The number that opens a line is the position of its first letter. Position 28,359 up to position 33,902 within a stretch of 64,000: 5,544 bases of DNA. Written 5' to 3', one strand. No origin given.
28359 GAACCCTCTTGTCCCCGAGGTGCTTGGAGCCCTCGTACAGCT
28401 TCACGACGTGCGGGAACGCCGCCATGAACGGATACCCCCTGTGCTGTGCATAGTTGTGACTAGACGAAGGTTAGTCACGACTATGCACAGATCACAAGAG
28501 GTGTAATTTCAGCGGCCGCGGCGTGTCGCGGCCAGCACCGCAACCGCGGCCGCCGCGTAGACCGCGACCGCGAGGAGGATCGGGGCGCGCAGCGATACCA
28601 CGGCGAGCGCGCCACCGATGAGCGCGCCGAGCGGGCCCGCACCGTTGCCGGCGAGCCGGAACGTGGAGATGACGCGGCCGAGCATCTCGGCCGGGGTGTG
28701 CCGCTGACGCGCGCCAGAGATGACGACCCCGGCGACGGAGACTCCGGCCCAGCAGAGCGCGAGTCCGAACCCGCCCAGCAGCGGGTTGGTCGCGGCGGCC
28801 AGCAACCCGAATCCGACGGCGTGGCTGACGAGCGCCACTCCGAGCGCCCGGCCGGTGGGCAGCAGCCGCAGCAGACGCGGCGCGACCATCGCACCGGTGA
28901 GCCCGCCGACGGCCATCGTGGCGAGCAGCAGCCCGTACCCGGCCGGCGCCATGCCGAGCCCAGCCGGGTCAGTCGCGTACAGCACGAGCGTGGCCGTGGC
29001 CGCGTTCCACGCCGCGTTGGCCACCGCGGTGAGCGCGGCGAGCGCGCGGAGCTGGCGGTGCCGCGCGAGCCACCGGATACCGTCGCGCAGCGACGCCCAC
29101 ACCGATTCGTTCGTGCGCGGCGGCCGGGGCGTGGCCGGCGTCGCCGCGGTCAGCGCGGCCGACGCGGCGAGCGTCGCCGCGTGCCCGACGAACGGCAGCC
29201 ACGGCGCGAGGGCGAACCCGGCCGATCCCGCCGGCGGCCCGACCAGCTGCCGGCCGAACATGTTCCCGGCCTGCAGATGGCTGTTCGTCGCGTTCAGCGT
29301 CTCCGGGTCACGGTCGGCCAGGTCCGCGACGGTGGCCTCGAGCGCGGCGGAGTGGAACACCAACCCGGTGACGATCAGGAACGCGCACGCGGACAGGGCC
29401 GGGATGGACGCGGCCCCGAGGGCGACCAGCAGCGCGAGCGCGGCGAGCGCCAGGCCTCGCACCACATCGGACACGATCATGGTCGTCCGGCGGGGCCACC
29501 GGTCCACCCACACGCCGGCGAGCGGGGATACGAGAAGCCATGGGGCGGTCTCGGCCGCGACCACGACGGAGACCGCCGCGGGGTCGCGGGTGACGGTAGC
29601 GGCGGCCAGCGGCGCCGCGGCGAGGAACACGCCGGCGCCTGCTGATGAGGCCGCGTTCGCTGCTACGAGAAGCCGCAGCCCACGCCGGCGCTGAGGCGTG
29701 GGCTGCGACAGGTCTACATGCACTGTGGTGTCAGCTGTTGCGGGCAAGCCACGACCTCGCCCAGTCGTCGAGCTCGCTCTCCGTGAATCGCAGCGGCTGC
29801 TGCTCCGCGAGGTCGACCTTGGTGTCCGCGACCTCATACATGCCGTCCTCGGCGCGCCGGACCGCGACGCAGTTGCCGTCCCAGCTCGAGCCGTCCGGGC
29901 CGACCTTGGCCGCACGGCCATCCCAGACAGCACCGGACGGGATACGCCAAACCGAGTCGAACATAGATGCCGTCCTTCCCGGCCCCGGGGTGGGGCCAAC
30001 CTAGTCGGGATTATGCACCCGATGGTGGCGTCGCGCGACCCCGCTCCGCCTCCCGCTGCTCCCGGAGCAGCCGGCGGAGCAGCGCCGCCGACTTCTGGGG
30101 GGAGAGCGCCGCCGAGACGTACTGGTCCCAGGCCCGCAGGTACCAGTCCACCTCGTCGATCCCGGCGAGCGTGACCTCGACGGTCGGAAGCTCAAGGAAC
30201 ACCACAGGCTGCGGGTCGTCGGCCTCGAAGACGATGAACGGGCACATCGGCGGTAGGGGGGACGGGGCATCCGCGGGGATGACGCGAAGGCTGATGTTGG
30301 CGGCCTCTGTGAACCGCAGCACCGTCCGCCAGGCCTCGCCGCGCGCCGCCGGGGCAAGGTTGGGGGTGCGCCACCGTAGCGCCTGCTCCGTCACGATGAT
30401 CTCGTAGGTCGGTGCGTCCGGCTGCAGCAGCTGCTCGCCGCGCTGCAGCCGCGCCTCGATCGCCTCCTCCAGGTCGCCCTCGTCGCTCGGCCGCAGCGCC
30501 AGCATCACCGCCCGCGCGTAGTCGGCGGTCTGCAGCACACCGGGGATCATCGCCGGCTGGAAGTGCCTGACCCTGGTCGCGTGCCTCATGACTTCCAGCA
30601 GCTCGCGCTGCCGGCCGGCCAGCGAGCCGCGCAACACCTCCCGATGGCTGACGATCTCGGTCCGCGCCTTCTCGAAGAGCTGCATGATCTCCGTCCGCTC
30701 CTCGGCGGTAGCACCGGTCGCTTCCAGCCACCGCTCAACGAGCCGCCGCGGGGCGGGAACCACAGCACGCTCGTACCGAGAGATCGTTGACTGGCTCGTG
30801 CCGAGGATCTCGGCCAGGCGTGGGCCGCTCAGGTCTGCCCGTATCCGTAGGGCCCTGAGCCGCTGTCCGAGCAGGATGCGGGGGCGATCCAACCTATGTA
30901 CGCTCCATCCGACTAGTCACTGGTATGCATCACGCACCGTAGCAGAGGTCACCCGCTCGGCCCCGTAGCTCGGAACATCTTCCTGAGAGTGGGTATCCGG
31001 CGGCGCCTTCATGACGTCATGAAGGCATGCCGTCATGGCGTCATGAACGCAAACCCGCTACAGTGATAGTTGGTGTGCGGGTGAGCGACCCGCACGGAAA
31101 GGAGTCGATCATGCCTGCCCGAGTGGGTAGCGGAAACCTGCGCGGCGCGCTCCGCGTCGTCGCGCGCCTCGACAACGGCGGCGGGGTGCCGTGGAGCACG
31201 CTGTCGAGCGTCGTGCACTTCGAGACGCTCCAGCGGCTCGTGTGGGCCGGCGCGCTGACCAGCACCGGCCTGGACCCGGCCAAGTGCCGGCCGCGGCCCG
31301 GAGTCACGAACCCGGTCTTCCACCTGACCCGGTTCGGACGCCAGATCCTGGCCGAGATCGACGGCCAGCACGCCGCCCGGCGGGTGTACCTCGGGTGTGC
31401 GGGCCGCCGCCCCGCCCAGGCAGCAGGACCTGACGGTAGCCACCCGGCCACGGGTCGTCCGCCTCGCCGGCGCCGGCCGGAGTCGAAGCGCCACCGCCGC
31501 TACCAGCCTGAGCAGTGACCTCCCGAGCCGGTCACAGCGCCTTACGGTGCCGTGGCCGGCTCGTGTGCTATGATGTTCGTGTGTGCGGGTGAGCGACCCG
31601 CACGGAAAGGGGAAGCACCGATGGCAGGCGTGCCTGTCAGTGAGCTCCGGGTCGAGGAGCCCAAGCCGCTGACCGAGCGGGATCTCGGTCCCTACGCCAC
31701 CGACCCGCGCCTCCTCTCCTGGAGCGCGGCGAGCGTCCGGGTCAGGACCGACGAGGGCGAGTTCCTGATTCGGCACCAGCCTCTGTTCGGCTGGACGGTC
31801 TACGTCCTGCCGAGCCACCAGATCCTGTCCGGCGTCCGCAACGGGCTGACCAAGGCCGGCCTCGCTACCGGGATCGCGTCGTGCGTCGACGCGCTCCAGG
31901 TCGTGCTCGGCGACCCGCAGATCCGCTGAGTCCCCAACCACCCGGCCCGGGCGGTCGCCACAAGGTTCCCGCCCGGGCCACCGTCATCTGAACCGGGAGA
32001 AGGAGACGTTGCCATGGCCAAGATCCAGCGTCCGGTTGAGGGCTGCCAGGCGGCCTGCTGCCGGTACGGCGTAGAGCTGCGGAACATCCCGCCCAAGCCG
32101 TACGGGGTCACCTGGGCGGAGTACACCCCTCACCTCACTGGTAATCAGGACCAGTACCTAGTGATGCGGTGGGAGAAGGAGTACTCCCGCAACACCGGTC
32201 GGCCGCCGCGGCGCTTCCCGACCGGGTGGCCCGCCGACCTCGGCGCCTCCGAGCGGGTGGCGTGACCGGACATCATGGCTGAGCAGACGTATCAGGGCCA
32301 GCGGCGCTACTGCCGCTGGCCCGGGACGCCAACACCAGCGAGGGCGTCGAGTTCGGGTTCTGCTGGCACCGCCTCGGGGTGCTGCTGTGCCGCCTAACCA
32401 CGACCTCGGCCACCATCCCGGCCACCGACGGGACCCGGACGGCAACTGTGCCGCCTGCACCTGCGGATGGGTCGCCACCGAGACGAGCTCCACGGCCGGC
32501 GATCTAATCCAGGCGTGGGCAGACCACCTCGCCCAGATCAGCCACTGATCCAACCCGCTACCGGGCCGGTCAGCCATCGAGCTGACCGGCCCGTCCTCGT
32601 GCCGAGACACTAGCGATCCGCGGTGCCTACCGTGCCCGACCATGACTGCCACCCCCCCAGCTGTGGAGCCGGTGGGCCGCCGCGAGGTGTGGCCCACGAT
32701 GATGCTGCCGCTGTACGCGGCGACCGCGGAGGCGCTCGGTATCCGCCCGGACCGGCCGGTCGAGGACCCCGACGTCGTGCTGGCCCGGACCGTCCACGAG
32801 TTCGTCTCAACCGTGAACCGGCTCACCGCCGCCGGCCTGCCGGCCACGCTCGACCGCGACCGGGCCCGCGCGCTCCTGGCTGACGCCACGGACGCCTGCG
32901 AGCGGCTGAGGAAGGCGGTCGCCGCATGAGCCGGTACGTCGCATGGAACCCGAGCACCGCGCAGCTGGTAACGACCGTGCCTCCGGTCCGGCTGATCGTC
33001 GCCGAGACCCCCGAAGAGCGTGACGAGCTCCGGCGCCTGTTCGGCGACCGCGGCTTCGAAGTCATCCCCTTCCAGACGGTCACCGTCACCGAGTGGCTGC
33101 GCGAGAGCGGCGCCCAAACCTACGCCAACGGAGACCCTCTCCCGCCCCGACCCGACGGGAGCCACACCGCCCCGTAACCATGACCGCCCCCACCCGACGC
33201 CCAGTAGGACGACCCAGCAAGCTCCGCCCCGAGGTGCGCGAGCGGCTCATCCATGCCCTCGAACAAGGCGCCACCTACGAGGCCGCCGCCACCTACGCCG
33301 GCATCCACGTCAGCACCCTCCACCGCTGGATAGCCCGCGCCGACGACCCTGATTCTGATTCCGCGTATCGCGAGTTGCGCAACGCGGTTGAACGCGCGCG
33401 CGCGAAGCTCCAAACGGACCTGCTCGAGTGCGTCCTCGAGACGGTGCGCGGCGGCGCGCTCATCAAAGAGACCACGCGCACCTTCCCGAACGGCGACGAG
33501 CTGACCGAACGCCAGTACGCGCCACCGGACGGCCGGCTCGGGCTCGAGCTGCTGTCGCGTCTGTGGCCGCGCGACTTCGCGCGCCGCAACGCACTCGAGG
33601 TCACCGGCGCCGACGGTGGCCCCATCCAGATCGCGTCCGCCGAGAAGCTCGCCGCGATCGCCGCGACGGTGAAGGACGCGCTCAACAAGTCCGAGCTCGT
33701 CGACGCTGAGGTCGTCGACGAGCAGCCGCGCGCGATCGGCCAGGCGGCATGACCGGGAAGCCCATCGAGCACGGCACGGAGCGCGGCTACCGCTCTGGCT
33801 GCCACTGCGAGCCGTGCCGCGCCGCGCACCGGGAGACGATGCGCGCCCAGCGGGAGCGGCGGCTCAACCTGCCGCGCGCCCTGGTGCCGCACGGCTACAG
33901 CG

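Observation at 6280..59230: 28-copy sense-strand stem-loop (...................) between a -10 box and the RBS of unrelated genes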

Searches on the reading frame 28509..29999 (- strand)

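Call 9: search_protein_families(library=pfam, proteins=[window:28509-29999:-])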
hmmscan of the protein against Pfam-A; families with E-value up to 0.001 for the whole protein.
window:28509-29999:- (496 aa): 3 families
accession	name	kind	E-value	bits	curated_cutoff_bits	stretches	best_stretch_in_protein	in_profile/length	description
PF07690.21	MFS_1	-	2.5e-18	66.6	33.4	1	113-454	3-342/347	Major Facilitator Superfamily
PF05977.19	MFS_3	-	1e-16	60.9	27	1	101-487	5-389/524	Transmembrane secretion effector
PF13347.12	MFS_2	-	4.3e-10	39.2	27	1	105-232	223-347/427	MFS/sugar transport protein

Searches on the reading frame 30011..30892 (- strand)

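Call 9: search_protein_families(library=pfam, proteins=[window:30011-30892:-])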
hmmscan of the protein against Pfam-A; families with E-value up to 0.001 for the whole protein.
window:30011-30892:- (293 aa): 3 families
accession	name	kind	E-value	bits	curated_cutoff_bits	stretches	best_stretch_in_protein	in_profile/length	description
PF19054.6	DUF5753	-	4.5e-38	131.1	23.4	1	96-274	2-178/178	Domain of unknown function (DUF5753)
PF13560.12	HTH_31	-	1.7e-12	47.9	27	1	8-68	2-63/64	Helix-turn-helix domain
PF01381.28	HTH_3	-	1.2e-05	25.6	23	1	12-53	1-42/55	Helix-turn-helix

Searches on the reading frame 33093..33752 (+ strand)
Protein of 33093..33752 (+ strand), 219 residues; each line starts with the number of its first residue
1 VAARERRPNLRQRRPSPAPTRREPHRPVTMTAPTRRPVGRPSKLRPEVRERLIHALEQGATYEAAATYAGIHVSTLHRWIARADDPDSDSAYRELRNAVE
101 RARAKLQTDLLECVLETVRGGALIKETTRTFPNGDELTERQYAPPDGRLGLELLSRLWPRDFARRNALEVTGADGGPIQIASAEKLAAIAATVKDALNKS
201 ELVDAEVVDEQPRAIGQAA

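Call 46: search_protein_families(library=pfam, proteins=[window:33093-33752:+], max_evalue=0.01)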
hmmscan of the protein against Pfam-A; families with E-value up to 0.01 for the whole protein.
window:33093-33752:+ (219 aa): 2 families
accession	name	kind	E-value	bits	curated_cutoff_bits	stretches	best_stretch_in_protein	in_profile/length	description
PF13384.12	HTH_23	-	1.6e-05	25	24.6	1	46-82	4-40/50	Homeodomain-like domain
PF01527.26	HTH_Tnp_1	-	0.00035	21.2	24.1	1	44-98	7-66/75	Transposase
